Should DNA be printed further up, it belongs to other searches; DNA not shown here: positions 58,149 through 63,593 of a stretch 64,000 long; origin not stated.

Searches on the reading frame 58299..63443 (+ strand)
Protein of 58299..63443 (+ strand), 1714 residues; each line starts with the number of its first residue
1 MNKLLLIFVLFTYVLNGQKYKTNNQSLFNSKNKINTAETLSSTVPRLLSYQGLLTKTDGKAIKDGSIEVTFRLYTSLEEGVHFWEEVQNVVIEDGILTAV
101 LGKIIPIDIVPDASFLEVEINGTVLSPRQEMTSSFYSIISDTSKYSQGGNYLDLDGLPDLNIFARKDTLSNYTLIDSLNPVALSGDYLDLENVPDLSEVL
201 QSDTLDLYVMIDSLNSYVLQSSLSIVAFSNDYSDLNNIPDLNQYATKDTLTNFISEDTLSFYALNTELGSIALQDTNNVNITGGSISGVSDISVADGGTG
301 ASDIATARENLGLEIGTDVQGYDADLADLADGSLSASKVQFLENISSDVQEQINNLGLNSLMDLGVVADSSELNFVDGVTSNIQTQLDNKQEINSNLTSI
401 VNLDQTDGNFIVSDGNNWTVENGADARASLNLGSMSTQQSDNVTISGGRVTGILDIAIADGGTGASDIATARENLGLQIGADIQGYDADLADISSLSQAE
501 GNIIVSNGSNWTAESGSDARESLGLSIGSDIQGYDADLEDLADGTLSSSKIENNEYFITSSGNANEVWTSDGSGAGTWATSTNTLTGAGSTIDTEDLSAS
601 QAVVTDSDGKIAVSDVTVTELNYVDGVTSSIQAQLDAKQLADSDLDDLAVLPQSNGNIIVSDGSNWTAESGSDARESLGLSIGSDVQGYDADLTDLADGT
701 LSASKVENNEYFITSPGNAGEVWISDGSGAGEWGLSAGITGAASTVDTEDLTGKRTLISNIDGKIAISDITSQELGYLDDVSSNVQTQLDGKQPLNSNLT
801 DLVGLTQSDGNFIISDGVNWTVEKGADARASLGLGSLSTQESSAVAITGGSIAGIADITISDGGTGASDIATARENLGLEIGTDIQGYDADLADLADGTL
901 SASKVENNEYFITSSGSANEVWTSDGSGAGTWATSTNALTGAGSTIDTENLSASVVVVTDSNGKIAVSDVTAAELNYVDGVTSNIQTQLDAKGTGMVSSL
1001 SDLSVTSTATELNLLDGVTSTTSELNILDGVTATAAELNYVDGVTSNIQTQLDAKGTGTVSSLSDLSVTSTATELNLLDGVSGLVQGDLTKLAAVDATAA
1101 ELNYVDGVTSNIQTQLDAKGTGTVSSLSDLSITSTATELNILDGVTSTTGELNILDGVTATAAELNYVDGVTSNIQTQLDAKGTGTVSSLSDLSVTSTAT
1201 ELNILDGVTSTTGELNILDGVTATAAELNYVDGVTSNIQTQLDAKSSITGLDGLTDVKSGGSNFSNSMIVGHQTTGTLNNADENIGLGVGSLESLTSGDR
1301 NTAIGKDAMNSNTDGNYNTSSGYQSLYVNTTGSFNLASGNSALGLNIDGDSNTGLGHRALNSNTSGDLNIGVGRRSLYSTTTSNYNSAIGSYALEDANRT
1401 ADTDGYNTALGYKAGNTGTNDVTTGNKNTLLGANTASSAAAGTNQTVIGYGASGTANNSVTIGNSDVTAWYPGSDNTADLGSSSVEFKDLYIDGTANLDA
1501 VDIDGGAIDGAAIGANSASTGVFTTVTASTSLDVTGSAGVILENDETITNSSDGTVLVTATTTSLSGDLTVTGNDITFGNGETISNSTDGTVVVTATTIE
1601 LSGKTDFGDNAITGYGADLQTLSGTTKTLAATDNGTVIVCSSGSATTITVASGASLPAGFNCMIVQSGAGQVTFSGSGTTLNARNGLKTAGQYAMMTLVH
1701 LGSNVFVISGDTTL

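Call 14: search_protein_families(library=pfam, proteins=[window:58299-63443:+], max_evalue=0.01)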
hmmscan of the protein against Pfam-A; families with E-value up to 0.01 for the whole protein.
window:58299-63443:+ (1714 aa): 3 families
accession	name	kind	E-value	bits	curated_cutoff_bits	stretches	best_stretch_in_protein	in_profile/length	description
PF09506.15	Salt_tol_Pase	-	1.2e-06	28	25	0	951-1035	77-160/388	Glucosylglycerol-phosphate phosphatase (Salt_tol_Pase)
PF09743.14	E3_UFM1_ligase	-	0.00036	20.7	23.2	0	946-1001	82-137/272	E3 UFM1-protein ligase 1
PF12836.13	HHH_3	-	0.00049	20.6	27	0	1032-1047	10-25/65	Helix-hairpin-helix motif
